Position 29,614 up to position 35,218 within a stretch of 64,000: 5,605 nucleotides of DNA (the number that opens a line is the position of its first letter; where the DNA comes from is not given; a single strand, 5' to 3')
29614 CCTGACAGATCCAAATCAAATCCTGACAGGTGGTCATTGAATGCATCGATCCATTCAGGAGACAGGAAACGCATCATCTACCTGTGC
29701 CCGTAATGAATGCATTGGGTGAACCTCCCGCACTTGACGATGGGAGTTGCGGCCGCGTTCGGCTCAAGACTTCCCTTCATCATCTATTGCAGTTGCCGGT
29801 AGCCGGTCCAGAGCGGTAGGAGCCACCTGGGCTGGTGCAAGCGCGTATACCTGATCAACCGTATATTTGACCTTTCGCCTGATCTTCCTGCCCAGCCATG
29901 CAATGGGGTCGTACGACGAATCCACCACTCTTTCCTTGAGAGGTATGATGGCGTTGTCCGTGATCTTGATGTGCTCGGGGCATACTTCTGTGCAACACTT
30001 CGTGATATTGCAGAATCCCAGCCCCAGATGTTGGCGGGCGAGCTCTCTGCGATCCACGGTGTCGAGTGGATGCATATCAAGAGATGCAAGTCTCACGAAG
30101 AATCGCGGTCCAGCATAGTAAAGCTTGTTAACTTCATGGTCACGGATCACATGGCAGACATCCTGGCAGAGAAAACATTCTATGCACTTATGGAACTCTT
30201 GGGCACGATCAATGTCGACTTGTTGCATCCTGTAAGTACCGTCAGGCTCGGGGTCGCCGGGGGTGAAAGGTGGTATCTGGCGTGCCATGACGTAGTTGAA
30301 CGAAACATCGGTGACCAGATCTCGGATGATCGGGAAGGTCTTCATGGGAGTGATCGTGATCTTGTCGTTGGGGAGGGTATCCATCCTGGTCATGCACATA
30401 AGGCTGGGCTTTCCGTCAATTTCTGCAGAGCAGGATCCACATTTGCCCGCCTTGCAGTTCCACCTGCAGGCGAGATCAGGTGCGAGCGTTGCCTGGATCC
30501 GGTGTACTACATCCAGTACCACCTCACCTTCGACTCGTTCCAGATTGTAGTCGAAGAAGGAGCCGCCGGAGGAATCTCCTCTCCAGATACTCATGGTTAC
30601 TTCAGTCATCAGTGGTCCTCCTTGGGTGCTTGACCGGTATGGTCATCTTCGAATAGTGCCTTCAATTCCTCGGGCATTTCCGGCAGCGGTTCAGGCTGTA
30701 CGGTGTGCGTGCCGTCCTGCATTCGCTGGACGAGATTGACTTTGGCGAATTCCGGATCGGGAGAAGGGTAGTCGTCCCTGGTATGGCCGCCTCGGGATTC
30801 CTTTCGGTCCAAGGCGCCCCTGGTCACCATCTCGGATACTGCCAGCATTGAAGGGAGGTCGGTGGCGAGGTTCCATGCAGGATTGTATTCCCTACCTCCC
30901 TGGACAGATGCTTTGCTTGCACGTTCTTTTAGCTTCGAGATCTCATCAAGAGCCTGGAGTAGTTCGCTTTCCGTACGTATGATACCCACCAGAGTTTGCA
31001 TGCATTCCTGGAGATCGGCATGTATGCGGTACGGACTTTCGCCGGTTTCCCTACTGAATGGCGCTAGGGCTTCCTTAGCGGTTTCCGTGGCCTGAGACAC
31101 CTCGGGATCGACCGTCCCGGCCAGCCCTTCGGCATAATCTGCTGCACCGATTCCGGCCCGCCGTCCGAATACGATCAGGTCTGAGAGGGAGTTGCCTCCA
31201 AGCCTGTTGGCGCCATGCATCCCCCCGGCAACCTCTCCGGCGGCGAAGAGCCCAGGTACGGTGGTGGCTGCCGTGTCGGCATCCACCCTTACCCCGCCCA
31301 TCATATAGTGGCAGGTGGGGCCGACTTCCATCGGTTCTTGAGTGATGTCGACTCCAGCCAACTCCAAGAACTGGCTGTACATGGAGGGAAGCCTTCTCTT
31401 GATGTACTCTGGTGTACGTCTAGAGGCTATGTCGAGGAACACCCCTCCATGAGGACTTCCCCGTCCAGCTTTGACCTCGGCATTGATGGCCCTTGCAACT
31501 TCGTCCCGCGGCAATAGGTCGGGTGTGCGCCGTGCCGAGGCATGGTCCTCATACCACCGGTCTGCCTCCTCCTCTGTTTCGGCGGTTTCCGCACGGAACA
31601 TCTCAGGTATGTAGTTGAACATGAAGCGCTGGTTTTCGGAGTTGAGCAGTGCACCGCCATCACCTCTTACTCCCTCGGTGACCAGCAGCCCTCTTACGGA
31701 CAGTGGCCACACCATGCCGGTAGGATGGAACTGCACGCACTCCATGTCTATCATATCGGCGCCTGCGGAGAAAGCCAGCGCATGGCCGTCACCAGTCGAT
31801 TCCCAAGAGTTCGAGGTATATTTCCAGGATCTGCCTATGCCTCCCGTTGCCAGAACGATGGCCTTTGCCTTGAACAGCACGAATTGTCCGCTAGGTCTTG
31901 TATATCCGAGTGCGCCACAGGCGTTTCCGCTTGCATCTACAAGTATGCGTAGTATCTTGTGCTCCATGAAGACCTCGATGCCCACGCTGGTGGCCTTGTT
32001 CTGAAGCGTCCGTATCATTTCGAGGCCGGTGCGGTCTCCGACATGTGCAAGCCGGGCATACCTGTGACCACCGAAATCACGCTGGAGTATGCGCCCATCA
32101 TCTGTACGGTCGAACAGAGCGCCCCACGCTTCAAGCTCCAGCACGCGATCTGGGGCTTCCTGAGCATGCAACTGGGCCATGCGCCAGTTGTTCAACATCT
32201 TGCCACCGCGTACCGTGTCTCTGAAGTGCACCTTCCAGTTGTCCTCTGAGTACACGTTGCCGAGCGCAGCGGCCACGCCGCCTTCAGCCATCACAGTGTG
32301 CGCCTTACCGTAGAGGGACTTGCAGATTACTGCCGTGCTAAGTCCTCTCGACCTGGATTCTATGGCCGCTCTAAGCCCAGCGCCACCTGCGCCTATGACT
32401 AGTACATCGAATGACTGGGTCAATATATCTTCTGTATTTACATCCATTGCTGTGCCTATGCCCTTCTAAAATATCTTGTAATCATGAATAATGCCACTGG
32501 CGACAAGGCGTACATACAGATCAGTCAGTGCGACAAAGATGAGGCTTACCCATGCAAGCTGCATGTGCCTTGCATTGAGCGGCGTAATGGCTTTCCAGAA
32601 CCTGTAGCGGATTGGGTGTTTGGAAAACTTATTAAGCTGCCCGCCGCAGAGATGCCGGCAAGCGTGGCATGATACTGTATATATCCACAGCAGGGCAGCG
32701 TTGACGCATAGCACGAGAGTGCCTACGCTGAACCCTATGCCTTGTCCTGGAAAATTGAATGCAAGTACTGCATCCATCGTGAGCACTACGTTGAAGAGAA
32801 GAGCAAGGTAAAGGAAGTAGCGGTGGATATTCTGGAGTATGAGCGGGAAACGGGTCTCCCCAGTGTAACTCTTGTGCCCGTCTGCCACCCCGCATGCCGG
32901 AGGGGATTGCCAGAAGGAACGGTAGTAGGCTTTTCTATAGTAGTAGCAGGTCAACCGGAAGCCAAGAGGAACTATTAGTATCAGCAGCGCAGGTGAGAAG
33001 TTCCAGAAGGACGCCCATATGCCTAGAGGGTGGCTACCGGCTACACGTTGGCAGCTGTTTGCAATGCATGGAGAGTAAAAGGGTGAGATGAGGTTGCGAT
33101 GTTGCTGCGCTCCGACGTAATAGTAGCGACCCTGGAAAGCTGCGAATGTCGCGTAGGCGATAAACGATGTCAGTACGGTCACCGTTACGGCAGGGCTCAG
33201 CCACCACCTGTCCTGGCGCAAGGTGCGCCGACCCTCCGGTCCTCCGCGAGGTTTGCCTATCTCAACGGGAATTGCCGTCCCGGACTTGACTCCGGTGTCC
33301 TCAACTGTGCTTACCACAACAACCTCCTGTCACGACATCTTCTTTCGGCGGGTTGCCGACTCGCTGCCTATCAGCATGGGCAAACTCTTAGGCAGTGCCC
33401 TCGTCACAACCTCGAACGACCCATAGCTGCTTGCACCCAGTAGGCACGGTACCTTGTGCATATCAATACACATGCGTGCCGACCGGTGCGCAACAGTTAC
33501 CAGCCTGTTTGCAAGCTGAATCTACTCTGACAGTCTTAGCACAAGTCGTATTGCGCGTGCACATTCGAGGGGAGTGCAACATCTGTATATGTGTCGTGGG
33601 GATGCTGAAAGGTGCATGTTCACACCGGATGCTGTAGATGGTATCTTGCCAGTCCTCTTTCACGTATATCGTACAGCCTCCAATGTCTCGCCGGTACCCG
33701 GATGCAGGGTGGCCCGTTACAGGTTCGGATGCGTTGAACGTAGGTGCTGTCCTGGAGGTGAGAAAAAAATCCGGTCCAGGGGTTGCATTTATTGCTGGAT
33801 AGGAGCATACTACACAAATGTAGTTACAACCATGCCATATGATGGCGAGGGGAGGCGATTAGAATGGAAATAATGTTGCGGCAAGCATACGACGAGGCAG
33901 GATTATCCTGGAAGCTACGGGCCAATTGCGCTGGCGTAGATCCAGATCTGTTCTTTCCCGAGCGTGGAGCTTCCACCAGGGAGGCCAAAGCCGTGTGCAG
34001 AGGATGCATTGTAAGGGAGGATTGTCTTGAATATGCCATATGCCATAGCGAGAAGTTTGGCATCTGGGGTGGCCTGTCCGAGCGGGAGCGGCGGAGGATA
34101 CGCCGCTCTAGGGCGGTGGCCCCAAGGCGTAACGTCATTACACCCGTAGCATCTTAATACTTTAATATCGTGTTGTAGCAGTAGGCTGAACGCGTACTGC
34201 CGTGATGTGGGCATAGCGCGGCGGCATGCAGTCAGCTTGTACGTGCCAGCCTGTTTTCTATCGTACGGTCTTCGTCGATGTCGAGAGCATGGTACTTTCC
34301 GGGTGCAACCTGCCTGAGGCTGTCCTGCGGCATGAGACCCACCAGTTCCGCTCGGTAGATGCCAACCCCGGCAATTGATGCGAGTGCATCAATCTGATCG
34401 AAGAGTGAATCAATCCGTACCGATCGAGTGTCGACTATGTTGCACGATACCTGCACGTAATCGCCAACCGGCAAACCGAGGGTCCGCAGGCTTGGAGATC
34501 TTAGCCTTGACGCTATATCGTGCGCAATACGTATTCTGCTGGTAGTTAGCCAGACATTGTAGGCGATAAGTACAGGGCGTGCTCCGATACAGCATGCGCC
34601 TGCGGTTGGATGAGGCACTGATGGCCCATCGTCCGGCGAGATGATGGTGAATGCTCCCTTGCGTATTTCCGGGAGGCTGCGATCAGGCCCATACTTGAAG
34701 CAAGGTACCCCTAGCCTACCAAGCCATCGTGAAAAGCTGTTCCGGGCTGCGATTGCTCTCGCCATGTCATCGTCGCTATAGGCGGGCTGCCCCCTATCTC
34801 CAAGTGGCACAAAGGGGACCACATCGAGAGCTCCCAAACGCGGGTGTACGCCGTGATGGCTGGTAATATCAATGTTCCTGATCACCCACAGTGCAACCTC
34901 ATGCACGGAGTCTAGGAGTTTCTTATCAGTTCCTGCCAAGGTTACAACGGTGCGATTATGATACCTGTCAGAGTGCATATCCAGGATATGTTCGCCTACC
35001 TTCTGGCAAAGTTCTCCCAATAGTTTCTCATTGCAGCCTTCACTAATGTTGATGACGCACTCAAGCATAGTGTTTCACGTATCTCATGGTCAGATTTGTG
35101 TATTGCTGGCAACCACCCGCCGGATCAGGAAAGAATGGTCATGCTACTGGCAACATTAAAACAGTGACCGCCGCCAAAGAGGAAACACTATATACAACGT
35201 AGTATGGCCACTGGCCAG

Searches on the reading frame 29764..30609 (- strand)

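Call 84: search_protein_families(library=pfam, proteins=[window:29764-30609:-], max_evalue=0.001)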
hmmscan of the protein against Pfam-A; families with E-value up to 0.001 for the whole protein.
window:29764-30609:- (281 aa): 2 families
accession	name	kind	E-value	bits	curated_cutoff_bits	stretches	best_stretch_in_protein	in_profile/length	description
PF13085.11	Fer2_3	-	2.8e-23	82.4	27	1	9-103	5-103/107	2Fe-2S iron-sulfur cluster binding domain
PF13183.11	Fer4_8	-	3.2e-06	28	27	1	139-214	2-68/68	4Fe-4S dicluster domain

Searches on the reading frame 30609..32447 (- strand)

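Call 55: search_protein_families(library=pfam, proteins=[window:30609-32447:-], max_evalue=0.00001)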
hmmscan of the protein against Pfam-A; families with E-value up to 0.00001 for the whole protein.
window:30609-32447:- (612 aa): 4 families
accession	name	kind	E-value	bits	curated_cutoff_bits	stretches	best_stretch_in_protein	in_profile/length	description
PF00890.30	FAD_binding_2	-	2.6e-89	300.7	20.4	1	14-421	1-414/414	FAD binding domain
PF02910.25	Succ_DH_flav_C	-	1.4e-25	90.1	20.8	1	476-588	1-116/130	Fumarate reductase flavoprotein C-term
PF03486.20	HI0933_like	-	5.3e-11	42.9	50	0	142-407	109-220/244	HI0933-like protein Rossmann domain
PF07992.20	Pyr_redox_2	-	9e-08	32.3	26.1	0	13-203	1-109/291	Pyridine nucleotide-disulphide oxidoreductase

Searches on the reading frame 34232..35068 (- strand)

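Call 84: search_protein_families(library=pfam, proteins=[window:34232-35068:-], max_evalue=0.001)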
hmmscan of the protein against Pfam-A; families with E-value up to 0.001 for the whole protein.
window:34232-35068:- (278 aa): 2 families
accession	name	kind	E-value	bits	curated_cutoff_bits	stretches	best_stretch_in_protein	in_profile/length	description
PF07837.17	FTCD_N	-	6.7e-32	111.1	27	1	1-164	1-176/176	Formiminotransferase domain, N-terminal subdomain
PF02971.19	FTCD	-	5.8e-10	39.7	24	1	167-255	2-103/145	Formiminotransferase domain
